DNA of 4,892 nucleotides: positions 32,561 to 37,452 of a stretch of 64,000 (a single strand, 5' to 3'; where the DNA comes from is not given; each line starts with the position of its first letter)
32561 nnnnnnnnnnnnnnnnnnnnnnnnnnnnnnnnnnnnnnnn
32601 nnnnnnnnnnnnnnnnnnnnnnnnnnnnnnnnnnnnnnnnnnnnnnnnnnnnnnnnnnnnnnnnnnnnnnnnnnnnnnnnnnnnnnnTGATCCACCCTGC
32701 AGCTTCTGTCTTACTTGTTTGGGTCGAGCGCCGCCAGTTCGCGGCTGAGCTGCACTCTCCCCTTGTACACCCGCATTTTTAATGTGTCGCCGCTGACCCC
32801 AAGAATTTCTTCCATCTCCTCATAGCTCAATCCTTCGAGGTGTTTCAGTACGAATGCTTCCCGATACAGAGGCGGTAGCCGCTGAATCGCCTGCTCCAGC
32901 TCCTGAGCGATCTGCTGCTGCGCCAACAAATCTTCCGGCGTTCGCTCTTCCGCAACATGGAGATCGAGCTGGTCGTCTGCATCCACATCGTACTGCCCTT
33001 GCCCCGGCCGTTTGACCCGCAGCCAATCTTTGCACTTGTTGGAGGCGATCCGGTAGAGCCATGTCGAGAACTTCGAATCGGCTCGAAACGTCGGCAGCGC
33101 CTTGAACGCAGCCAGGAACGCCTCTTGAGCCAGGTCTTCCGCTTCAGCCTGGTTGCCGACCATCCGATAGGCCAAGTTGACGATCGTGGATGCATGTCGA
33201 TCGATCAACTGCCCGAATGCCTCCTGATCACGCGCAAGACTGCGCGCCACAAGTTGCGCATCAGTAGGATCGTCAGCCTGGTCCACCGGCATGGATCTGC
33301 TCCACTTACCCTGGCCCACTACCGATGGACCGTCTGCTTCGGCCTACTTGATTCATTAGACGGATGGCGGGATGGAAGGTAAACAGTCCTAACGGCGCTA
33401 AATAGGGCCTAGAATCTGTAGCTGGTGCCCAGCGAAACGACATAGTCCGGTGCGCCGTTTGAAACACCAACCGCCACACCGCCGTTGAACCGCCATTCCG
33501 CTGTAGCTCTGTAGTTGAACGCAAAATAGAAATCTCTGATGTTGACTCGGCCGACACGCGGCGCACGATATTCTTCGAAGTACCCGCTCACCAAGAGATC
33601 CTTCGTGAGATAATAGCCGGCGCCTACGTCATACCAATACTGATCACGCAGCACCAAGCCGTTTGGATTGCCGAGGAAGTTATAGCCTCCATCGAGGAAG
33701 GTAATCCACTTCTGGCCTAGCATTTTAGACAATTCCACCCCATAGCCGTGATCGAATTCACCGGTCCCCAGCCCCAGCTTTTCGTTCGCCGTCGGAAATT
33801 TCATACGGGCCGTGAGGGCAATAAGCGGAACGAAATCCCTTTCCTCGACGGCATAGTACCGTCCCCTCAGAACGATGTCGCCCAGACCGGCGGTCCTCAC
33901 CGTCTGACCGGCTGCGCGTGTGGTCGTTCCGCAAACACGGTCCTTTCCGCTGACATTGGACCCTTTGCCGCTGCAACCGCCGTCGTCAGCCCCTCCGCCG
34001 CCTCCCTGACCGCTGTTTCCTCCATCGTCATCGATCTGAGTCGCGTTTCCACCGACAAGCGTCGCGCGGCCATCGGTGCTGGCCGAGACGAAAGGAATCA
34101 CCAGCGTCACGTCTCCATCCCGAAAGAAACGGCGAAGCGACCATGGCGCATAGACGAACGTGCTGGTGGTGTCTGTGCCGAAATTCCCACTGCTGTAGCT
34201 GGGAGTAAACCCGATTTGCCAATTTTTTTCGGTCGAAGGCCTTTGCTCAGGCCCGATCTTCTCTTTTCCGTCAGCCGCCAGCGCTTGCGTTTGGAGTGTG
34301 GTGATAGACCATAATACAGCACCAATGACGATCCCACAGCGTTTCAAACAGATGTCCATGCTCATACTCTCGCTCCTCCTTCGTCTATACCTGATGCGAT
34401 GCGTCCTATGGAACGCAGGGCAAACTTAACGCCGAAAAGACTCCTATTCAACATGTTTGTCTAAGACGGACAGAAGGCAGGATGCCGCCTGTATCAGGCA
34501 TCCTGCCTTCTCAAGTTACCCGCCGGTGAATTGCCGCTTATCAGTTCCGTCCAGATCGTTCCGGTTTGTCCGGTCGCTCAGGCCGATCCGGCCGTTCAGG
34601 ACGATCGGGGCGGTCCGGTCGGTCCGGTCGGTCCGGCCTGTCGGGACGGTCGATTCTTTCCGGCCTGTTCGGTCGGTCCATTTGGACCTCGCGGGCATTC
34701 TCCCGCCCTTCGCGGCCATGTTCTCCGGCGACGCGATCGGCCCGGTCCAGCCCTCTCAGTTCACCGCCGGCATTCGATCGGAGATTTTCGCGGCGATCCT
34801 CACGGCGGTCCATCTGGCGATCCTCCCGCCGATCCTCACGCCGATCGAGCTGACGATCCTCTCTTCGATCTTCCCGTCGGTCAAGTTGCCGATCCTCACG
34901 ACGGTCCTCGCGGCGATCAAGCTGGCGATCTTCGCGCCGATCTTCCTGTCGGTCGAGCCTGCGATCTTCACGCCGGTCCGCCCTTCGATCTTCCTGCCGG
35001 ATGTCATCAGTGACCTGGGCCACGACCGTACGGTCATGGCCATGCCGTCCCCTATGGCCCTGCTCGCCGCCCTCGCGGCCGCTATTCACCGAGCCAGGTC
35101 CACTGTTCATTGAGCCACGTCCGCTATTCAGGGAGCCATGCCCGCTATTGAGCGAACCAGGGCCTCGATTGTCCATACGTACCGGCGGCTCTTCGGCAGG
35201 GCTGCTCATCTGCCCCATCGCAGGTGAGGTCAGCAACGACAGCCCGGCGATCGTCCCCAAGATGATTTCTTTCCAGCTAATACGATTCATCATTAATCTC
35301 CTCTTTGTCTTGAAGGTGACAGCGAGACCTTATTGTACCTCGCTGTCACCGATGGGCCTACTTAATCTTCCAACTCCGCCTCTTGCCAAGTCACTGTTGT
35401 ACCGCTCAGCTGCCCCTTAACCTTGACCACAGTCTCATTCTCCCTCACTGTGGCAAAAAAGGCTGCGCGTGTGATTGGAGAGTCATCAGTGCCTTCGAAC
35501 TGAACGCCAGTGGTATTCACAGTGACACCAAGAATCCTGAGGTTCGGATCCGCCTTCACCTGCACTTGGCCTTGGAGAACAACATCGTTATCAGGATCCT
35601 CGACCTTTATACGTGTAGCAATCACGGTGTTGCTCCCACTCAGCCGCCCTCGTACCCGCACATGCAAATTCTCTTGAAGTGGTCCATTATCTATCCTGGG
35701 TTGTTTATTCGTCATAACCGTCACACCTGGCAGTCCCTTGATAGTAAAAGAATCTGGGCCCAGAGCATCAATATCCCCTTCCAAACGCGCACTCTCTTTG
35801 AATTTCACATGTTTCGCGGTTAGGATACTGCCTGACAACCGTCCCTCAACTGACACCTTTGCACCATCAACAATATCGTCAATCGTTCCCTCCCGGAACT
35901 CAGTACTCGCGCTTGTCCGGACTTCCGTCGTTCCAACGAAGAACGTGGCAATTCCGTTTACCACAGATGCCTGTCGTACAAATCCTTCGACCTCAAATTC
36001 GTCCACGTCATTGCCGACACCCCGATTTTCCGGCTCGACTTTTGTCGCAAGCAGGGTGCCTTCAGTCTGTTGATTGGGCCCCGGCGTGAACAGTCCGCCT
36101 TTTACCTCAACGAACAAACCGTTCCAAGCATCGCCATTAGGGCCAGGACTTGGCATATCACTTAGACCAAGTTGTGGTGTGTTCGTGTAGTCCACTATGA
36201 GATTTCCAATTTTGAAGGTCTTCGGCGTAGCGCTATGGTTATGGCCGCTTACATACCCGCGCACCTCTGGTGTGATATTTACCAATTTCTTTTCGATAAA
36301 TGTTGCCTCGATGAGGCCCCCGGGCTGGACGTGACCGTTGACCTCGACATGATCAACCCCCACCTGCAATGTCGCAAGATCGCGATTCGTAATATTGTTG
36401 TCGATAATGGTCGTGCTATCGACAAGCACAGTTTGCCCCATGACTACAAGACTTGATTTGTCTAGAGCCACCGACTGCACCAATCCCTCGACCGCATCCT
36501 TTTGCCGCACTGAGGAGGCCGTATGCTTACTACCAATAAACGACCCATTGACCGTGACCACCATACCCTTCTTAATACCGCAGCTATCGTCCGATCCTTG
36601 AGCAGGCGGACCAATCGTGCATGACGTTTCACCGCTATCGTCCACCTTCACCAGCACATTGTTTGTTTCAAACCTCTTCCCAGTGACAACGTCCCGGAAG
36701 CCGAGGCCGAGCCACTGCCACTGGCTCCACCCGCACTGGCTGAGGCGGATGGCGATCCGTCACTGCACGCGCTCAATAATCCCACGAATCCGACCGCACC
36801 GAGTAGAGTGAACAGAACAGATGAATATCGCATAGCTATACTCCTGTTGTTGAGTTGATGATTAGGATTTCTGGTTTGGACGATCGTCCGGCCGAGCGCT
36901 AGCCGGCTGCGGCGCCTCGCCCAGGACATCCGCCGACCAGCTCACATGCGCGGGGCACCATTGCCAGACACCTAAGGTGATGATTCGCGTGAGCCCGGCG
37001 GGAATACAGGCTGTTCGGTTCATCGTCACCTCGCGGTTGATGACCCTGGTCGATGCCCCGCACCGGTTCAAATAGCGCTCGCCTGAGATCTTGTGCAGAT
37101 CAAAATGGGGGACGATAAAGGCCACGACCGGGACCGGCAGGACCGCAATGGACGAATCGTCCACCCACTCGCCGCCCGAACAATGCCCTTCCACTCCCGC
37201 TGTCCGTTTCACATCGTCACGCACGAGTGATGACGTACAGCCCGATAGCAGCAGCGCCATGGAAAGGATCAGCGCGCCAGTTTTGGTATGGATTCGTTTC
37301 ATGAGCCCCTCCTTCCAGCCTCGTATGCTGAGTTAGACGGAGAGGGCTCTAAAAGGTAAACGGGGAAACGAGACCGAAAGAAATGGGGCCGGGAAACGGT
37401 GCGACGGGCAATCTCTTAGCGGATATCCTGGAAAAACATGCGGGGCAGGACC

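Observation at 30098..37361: Candidate new ECF signalling system built on glycogen-binding (CBM48) domains in the cell envelope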

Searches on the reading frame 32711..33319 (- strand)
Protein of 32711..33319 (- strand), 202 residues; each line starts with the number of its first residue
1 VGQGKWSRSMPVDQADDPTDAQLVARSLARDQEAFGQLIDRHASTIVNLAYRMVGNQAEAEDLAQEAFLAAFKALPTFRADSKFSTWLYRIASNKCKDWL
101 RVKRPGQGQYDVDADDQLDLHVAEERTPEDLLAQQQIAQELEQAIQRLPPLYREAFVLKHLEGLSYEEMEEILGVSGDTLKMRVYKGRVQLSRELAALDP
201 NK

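Call 3: search_protein_families(library=pfam, proteins=[window:32711-33319:-], max_evalue=0.1)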
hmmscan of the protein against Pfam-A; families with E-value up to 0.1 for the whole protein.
window:32711-33319:- (202 aa): 7 families
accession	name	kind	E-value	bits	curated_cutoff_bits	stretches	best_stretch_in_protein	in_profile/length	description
PF04542.20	Sigma70_r2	-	4.8e-23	81.2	24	1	38-103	1-68/71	Sigma-70 region 2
PF08281.18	Sigma70_r4_2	-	6.4e-15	55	25.7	1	139-191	2-54/54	Sigma-70, region 4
PF22233.2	PhyR_sigma-like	-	6.4e-06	26.3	27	1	146-180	2-36/50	Response regulator PhyR, sigma-like domain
PF07638.17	Sigma70_ECF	-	2.8e-05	24.6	21.1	1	31-195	15-183/185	ECF sigma factor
PF20432.4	Xre-like-HTH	-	0.00033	21.3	25.8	1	162-194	22-53/63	Antitoxin Xre-like helix-turn-helix domain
PF22029.2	PhyR_sigma2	-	0.0033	17.9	27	1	52-91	14-53/55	Sigma2 domain of PhyR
PF04545.22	Sigma70_r4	-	0.018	15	24.1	1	144-191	1-48/50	Sigma-70, region 4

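Call 4: search_protein_families(library=ncbifam, proteins=[window:32711-33319:-], max_evalue=0.1)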
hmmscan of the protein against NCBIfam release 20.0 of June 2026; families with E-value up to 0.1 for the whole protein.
window:32711-33319:- (202 aa): 113 families (the best 25 are shown)
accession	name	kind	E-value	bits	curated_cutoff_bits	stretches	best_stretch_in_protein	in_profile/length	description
NF007223.0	PRK09641.1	equivalog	9.5e-43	146.2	209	1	22-196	7-185/187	RNA polymerase sigma factor SigW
NF008888.0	PRK11922.1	equivalog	3.1e-42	144.8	204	1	13-196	10-197/231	RNA polymerase sigma factor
TIGR02948.1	SigW_bacill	equivalog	4.8e-40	137.6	243.1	1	24-196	9-185/187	RNA polymerase sigma factor SigW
NF004113.0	PRK05602.1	equivalog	1.3e-39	136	208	1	13-200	25-206/211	RNA polymerase sigma factor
NF007225.0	PRK09643.1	equivalog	1.9e-38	132.2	190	1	11-200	5-187/204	RNA polymerase sigma factor SigM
TIGR02939.1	RpoE_Sigma70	equivalog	3.1e-38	131.7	236.15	1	15-198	2-189/190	RNA polymerase sigma factor RpoE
TIGR02937.1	sigma70-ECF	superfamily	4.3e-36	124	42.9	1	33-195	1-165/165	sigma-70 family RNA polymerase sigma factor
NF007229.0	PRK09647.1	equivalog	2.2e-35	122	265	1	25-198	36-205/220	RNA polymerase sigma factor SigE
NF009166.1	PRK12513.1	equivalog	1.3e-34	119.6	206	1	15-197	4-188/193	RNA polymerase sigma factor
NF009171.0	PRK12518.1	equivalog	2.5e-31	109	208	1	14-193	8-182/191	RNA polymerase sigma factor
NF006930.0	PRK09415.1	subfamily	4.3e-30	104.9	198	1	32-195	15-175/179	RNA polymerase factor sigma C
NF009176.0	PRK12524.1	equivalog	1.7e-29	103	264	1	9-196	2-185/196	RNA polymerase sigma factor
TIGR02950.1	SigM_subfam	subfamily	2.2e-28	99.1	147.95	1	38-193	5-156/159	RNA polymerase sigma factor, SigM family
NF007216.0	PRK09638.1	equivalog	2.4e-28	99.1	194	1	19-196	4-175/180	RNA polymerase sigma factor SigY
TIGR02985.1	Sig70_bacteroi1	subfamily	2.8e-26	92.7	126.4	1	33-195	1-162/162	RNA polymerase sigma-70 factor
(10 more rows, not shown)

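Call 79: search_solved_structures(query=window:32711-33292:-, max_evalue=1e-10)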
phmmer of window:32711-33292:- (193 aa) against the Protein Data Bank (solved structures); distinct sequences matched with E-value up to 1e-10: 16.
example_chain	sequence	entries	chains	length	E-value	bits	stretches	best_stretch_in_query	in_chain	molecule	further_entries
5wuq_A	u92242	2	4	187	9.5e-33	116.6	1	21-187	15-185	ECF RNA polymerase sigma factor SigW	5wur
6in7_B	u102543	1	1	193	7.2e-29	104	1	10-187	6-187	RNA polymerase sigma-H factor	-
8z6g_B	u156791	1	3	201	7.7e-29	103.9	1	10-187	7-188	RNA polymerase sigma factor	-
1or7_A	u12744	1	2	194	9.6e-28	100.3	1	7-185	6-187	RNA polymerase sigma-E factor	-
6jbq_F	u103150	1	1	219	1.3e-27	99.9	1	7-185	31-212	ECF RNA polymerase sigma-E factor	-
9m9d_F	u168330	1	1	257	5.7e-27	97.8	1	24-188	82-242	ECF RNA polymerase sigma factor SigE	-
9m9e_F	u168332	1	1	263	6.1e-27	97.7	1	24-188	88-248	ECF RNA polymerase sigma factor SigE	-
9m98_F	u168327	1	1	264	6.2e-27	97.7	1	24-188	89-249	ECF RNA polymerase sigma factor SigE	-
4cxf_A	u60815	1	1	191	2.7e-20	76.1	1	10-187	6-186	RNA POLYMERASE SIGMA FACTOR CNRH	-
6jcy_F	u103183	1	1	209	3.4e-17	66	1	37-187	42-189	ECF RNA polymerase sigma factor SigH,ECF RNA polymerase sigma factor SigE,ECF RNA polymera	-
6dxo_A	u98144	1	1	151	3.8e-16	62.6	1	14-91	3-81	RNA polymerase ECF-subfamily sigma factor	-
2map_A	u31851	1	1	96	1.9e-15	60.3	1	7-92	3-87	RNA polymerase sigma factor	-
2mao_A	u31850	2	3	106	2.5e-15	59.9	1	7-92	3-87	RNA polymerase sigma factor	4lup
5zx2_F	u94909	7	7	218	2.7e-15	59.8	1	37-187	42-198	ECF RNA polymerase sigma factor SigH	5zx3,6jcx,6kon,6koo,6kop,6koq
5or5_A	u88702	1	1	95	1.3e-14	57.6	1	7-92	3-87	ECF RNA polymerase sigma-E factor,ECF RNA polymerase sigma factor SigW,ECF RNA polymerase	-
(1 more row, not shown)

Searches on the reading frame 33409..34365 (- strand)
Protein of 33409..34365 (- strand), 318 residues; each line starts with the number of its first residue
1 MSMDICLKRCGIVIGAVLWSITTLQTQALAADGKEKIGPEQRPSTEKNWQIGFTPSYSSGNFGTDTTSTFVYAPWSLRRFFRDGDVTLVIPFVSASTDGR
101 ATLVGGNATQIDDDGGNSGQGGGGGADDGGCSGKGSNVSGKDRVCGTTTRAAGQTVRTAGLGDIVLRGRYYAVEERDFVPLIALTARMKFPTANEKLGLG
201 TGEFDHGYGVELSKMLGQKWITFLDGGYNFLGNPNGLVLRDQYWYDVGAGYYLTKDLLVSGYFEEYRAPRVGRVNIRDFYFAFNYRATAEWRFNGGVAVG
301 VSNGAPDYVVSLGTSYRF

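Call 3: search_protein_families(library=pfam, proteins=[window:33409-34365:-], max_evalue=0.1)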
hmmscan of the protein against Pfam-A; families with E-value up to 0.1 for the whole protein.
window:33409-34365:- (318 aa): 1 family
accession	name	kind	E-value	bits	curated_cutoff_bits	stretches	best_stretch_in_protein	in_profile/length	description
PF13557.12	Phenol_MetA_deg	-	7.2e-08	33.2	22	1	148-318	63-242/242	Putative MetA-pathway of phenol degradation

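Call 4: search_protein_families(library=ncbifam, proteins=[window:33409-34365:-], max_evalue=0.1)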
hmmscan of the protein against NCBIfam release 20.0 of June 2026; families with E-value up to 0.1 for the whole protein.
window:33409-34365:- (318 aa): 0 families

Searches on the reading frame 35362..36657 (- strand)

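Call 3: search_protein_families(library=pfam, proteins=[window:35362-36657:-], max_evalue=0.1)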
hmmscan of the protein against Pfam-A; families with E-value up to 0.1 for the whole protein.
window:35362-36657:- (431 aa): 3 families
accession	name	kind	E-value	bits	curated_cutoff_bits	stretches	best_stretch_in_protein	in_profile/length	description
PF18914.6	DUF5666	-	3.7e-31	107.6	27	3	57-122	1-60/60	Domain of unknown function (DUF5666)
PF04519.19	Bactofilin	-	0.0055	17.4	27.9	1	256-298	40-82/98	Polymer-forming cytoskeletal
PF19135.5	DUF5818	-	0.0085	16.1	27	0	332-350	36-54/57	Protein of unknown function (DUF5818)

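Call 4: search_protein_families(library=ncbifam, proteins=[window:35362-36657:-], max_evalue=0.1)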
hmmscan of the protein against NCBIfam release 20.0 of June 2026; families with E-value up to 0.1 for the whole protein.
window:35362-36657:- (431 aa): 0 families

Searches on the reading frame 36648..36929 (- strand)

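Call 3: search_protein_families(library=pfam, proteins=[window:36648-36929:-], max_evalue=0.1)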
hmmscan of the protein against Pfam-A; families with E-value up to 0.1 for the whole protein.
window:36648-36929:- (93 aa): 1 family
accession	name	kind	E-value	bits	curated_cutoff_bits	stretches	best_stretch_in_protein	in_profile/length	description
PF24267.1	HVO_1552_C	-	0.013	16.1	27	1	36-77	12-53/98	HVO_1552, C-terminal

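Call 4: search_protein_families(library=ncbifam, proteins=[window:36648-36929:-], max_evalue=0.1)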
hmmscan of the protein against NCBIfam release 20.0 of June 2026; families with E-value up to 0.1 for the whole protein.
window:36648-36929:- (93 aa): 0 families

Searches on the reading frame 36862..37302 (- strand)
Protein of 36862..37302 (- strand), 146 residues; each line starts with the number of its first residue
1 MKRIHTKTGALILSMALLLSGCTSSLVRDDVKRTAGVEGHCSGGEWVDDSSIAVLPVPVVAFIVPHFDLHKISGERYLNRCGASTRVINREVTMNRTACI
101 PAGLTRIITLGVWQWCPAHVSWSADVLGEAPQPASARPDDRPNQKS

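Call 3: search_protein_families(library=pfam, proteins=[window:36862-37302:-], max_evalue=0.1)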
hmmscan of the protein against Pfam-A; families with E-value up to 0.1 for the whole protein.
window:36862-37302:- (146 aa): 0 families

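Call 4: search_protein_families(library=ncbifam, proteins=[window:36862-37302:-], max_evalue=0.1)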
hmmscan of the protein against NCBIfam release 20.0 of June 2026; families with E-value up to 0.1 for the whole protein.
window:36862-37302:- (146 aa): 1 family
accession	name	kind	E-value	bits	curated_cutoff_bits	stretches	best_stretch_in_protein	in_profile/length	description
NF047847.2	SS_mature_LptM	equivalog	0.056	13.6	27.7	1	1-22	1-20/31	LPS translocon maturation chaperone LptM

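Call 86: find_homologous_proteins(query=window:36862-37302:-, max_evalue=0.001)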
Query window:36862-37302:- (146 aa): 592 proteins with E <= 0.001 among 631 candidates; the best 120 are listed.
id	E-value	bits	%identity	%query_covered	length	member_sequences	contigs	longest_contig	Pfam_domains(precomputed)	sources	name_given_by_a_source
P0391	1.0e-89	316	97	100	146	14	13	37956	-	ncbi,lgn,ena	-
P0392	1.8e-89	315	95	100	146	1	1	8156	-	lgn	-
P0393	1.1e-82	293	88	100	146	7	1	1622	-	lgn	-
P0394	3.4e-81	288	83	100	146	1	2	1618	-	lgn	-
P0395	6.4e-81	287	88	100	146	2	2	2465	-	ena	-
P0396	3.2e-80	285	87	100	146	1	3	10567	-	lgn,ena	-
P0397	8.1e-80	284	84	100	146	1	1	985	-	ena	-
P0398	2.3e-79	282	86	100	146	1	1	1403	-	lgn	-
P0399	1.2e-78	280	85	100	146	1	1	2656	-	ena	-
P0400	9.8e-78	277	81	100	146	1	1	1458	-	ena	-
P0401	4.3e-77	275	81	100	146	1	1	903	-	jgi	jgi:hypothetical protein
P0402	2.0e-76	273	81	100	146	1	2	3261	-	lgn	-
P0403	2.1e-76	273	81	100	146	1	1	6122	-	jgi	jgi:uncharacterized protein YceK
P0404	2.6e-76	272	80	100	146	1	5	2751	-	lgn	-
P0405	3.0e-76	272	80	100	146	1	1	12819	-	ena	-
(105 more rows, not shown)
